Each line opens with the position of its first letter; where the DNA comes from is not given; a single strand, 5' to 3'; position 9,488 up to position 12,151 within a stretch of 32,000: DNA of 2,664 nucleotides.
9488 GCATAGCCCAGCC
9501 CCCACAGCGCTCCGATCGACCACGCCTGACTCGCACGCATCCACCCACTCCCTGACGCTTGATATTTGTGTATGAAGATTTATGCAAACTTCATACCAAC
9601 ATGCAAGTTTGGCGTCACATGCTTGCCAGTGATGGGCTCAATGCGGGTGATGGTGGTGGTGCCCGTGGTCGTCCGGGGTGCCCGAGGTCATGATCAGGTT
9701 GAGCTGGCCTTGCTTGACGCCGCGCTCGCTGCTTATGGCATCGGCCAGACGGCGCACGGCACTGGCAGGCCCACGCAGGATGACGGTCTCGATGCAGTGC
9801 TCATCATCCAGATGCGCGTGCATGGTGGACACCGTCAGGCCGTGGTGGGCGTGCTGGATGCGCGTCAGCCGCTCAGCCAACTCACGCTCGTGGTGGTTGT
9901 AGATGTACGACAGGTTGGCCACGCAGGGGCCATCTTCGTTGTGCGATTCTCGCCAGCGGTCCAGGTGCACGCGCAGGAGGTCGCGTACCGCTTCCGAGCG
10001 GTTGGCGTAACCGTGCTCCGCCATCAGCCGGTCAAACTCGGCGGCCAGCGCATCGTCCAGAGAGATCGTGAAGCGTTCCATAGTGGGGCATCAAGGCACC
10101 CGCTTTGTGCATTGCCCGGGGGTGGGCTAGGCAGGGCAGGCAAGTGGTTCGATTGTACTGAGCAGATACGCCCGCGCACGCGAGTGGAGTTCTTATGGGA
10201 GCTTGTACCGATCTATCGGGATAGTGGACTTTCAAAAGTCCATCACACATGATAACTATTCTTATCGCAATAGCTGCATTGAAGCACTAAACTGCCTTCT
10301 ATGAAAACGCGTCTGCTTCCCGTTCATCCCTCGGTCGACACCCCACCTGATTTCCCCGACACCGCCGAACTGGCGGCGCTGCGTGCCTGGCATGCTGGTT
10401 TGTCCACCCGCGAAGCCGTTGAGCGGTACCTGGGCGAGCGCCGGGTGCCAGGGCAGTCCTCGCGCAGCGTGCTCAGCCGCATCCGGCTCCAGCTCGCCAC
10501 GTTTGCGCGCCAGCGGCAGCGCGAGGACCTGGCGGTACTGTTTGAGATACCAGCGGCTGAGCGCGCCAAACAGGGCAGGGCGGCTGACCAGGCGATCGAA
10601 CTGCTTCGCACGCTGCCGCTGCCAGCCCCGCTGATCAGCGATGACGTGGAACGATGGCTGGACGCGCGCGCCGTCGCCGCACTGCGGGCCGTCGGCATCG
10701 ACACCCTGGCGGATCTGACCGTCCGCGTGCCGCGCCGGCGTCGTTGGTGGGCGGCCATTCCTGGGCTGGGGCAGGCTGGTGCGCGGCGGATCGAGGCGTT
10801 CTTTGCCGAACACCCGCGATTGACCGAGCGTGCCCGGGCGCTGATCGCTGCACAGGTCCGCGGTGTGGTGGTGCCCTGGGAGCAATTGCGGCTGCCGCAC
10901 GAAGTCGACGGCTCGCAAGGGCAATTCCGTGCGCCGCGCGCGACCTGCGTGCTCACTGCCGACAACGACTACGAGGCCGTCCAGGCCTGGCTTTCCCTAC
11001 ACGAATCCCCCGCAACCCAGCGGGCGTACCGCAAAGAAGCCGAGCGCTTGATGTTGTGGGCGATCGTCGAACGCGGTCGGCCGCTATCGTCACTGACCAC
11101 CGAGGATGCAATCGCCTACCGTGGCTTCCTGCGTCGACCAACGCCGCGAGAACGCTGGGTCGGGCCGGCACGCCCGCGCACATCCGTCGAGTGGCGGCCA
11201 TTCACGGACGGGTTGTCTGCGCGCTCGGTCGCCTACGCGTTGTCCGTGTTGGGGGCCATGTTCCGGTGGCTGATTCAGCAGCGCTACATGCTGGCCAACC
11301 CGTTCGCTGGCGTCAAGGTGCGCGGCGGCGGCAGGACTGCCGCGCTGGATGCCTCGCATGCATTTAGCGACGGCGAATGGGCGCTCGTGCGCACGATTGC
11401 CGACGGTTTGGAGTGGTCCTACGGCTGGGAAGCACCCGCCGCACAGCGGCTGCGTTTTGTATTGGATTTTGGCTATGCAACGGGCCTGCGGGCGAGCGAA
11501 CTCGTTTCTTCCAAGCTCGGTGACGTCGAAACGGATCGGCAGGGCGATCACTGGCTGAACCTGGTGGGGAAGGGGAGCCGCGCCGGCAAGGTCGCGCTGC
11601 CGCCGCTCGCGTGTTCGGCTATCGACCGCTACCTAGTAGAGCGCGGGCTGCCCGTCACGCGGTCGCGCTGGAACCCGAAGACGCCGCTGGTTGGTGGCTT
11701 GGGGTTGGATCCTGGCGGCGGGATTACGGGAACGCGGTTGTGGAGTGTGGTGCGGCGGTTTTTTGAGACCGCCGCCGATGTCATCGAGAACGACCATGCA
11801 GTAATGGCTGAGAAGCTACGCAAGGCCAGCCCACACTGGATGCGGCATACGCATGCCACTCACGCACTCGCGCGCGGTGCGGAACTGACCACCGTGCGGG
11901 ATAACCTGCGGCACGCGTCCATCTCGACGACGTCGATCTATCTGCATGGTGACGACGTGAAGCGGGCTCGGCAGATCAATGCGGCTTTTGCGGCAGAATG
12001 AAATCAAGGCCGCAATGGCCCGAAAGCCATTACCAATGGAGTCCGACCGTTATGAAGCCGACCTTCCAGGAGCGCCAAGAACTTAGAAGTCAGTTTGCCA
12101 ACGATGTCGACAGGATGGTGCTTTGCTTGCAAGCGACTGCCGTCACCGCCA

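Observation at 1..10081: NikR-linked thioacid (thiocarboxylate) cassette with a dedicated sulfur-carrier relay, TonB receptor and DUF2946: candidate nickel-responsive metallophore system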

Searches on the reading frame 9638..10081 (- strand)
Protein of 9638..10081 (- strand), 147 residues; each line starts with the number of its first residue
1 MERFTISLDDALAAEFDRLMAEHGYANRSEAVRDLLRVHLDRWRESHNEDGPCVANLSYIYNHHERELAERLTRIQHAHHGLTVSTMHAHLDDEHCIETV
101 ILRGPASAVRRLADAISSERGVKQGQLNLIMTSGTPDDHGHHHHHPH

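Call 7: search_protein_families(library=pfam, proteins=[window:9638-10081:-], max_evalue=0.01)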
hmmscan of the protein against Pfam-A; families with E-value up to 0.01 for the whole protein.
window:9638-10081:- (147 aa): 2 families
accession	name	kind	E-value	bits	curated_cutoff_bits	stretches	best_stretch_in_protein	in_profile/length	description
PF08753.17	NikR_C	-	9e-30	103.2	22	1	54-130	1-77/77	NikR C terminal nickel binding domain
PF01402.27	RHH_1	-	2.4e-08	34.1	20.5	1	3-42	1-39/39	Ribbon-helix-helix protein, copG family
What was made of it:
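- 9638..10081 (-): nikR (ANJ72428.1), a nickel-responsive ribbon-helix-helix repressor with a His-rich tail. RHH_1 plus NikR_C (call 7).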

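Call 65: find_homologous_proteins(query=window:9638-10081:-, max_evalue=1e-20)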
Query window:9638-10081:- (147 aa): 3459 proteins with E <= 1e-20 among 3869 candidates; the best 120 are listed.
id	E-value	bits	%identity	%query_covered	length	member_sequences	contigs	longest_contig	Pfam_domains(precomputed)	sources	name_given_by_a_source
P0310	4.9e-85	301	96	95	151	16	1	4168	PF08753.18,PF01402.28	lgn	-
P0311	5.8e-85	301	96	94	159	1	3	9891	PF08753.18,PF01402.28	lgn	-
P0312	8.3e-81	287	95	91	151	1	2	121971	PF08753.18,PF01402.28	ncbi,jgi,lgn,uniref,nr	ncbi:nickel-responsive transcriptional regulator NikR [Ralstonia sp. UBA689]|uniref:nickel-responsiv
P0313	2.7e-73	263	85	93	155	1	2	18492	PF08753.18,PF01402.28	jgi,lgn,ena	-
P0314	1.5e-72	261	81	97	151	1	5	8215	PF08753.18,PF01402.28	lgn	-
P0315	9.9e-69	248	83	93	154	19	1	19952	PF08753.18,PF01402.28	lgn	-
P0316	1.3e-68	248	82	93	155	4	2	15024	PF08753.18,PF01402.28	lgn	-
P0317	9.1e-68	245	76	100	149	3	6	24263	PF08753.18,PF01402.28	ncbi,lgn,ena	-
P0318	2.2e-67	244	79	91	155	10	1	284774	PF08753.18,PF01402.28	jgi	-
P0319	2.9e-67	244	77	99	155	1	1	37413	PF08753.18,PF01402.28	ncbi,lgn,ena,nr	nr:nickel-responsive transcriptional regulator NikR [uncultured Cupriavidus sp.]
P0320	1.3e-66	241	81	93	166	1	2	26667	PF08753.18,PF23434.2,PF01402.28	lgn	-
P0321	1.7e-66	241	82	93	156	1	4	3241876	PF08753.18,PF01402.28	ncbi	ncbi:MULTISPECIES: nickel-responsive transcriptional regulator NikR [Cupriavidus]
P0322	3.7e-66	240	76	100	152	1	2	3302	PF08753.18,PF01402.28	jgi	jgi:CopG family nickel-responsive transcriptional regulator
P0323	3.9e-64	233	76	93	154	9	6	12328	PF08753.18,PF01402.28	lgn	-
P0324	1.1e-63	232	79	91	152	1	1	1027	PF08753.18,PF01402.28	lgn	-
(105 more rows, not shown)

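Call 66: find_encoding_contigs(protein=P0321, flank=9000, max_places=2)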
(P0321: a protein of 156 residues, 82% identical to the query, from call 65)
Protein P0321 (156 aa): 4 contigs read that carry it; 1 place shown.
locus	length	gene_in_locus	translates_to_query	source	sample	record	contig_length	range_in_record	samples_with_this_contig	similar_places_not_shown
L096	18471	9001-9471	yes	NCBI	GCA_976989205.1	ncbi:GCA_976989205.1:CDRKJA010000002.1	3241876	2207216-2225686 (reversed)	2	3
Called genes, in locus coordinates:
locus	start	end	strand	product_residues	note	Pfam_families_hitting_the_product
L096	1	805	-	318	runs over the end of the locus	PF19300:BPD_transp_1_N, PF00528:BPD_transp_1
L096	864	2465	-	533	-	PF00496:SBP_bac_5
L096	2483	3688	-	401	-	PF03417:AAT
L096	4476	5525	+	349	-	PF13609:Porin_4, PF00267:Porin_1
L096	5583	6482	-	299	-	PF00126:HTH_1, PF03466:LysR_substrate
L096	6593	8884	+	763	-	PF08267:Meth_synt_1, PF01717:Meth_synt_2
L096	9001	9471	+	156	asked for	PF01402:RHH_1 (weak), PF08753:NikR_C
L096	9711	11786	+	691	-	PF07715:Plug, PF00593:TonB_dep_Rec_b-barrel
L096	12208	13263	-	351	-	PF08929:PoNi_C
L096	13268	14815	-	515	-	-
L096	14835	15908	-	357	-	PF08929:PoNi_C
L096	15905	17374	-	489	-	-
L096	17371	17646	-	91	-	PF05954:Phage_GPD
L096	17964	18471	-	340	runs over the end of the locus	PF00392:GntR, PF07729:FCD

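Call 67: find_encoding_contigs(protein=P0313, flank=10000, max_places=2)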
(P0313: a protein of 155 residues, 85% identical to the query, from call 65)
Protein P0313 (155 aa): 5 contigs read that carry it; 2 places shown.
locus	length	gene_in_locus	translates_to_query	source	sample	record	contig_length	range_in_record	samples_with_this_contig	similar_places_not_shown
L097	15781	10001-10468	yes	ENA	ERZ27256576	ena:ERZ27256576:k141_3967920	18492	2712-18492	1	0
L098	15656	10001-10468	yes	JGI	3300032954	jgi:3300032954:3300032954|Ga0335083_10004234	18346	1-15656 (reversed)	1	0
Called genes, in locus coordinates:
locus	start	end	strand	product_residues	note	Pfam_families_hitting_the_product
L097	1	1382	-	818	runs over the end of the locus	PF07715:Plug, PF00593:TonB_dep_Rec_b-barrel, PF14905:OMP_b-brl_3 (weak)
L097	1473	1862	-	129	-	PF11162:DUF2946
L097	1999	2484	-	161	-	PF12802:MarR_2, PF01047:MarR, PF13412:HTH_24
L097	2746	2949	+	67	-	-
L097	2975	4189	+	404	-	PF00083:Sugar_tr, PF07690:MFS_1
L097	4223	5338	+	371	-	PF13609:Porin_4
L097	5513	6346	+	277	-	PF00378:ECH_1, PF16113:ECH_2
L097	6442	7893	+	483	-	PF00171:Aldedh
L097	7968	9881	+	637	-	PF00501:AMP-binding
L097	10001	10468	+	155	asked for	PF01402:RHH_1, PF08753:NikR_C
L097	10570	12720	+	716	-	PF07715:Plug, PF00593:TonB_dep_Rec_b-barrel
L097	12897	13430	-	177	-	PF01966:HD (weak)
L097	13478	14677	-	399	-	PF07992:Pyr_redox_2 (faint), PF00070:Pyr_redox (faint), PF01266:DAO, PF13450:NAD_binding_8 (weak)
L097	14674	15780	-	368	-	?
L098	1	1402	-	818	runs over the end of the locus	PF07715:Plug, PF00593:TonB_dep_Rec_b-barrel, PF14905:OMP_b-brl_3 (weak)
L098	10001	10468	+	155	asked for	PF01402:RHH_1, PF08753:NikR_C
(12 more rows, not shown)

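Call 96: find_encoding_contigs(protein=P0312, flank=10000, max_places=3)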
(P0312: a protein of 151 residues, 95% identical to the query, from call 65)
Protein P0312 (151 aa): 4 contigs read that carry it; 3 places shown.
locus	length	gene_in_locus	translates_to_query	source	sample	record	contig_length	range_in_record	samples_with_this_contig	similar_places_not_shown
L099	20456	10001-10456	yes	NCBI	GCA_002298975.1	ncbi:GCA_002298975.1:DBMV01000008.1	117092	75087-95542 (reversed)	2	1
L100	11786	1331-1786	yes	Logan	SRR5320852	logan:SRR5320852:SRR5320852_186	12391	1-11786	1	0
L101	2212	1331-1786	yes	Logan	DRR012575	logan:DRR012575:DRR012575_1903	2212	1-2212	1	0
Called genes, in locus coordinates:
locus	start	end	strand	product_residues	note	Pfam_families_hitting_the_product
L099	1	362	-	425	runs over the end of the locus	PF00083:Sugar_tr, PF07690:MFS_1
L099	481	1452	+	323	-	PF00126:HTH_1, PF03466:LysR_substrate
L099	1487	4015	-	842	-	PF01326:PPDK_N, PF27448:Rph_4th, PF00391:PEP-utilizers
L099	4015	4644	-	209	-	PF00440:TetR_N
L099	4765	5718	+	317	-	PF00561:Abhydrolase_1, PF12697:Abhydrolase_6, PF12146:Hydrolase_4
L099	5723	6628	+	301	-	PF00126:HTH_1, PF03466:LysR_substrate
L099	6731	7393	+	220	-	PF00702:Hydrolase, PF13419:HAD_2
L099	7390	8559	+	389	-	PF01168:Ala_racemase_N, PF14031:D-ser_dehydrat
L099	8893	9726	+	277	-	PF00905:Transpeptidase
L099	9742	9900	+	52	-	-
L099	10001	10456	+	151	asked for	PF01402:RHH_1 (weak), PF08753:NikR_C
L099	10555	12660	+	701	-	PF07715:Plug, PF00593:TonB_dep_Rec_b-barrel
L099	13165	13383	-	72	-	-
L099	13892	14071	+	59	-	PF11755:DUF3311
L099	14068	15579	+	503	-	PF00474:SSF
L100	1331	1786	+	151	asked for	PF01402:RHH_1 (weak), PF08753:NikR_C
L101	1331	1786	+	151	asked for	PF01402:RHH_1 (weak), PF08753:NikR_C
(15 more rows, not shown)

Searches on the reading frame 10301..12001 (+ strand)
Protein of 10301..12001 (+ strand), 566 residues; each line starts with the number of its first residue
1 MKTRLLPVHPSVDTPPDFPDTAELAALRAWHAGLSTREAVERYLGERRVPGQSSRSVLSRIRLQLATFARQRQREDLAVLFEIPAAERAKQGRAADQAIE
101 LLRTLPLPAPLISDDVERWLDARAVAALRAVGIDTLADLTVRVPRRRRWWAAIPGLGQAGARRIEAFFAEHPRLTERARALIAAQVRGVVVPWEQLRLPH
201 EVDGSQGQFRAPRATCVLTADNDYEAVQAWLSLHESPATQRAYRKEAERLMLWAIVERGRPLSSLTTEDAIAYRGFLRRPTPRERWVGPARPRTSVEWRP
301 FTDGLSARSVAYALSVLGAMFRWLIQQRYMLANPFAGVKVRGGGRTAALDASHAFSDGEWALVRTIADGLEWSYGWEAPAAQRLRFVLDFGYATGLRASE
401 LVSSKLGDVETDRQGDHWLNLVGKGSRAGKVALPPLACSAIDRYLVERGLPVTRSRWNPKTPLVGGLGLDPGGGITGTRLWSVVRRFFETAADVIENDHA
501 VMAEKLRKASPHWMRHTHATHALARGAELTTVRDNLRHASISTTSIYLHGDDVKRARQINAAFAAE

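Call 7: search_protein_families(library=pfam, proteins=[window:10301-12001:+], max_evalue=0.01)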
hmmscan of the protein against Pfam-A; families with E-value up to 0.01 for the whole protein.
window:10301-12001:+ (566 aa): 3 families
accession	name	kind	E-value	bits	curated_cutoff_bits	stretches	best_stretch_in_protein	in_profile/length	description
PF12482.14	DUF3701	-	3.1e-28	98.2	26.9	1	102-192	2-93/93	Phage integrase protein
PF00589.27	Phage_integrase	-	2.1e-16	60.6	27.1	1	379-551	19-169/172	Phage integrase family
PF02899.23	Phage_int_SAM_1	-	0.0011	19.6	22.3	0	304-327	59-82/83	Phage integrase, N-terminal SAM-like domain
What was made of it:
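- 10301..12001 (+): DUF3701-type tyrosine recombinase at one edge of the metal island. A second integrase lies beyond PCuAC, left of the window. Pfam DUF3701 plus Phage_integrase (call 7).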
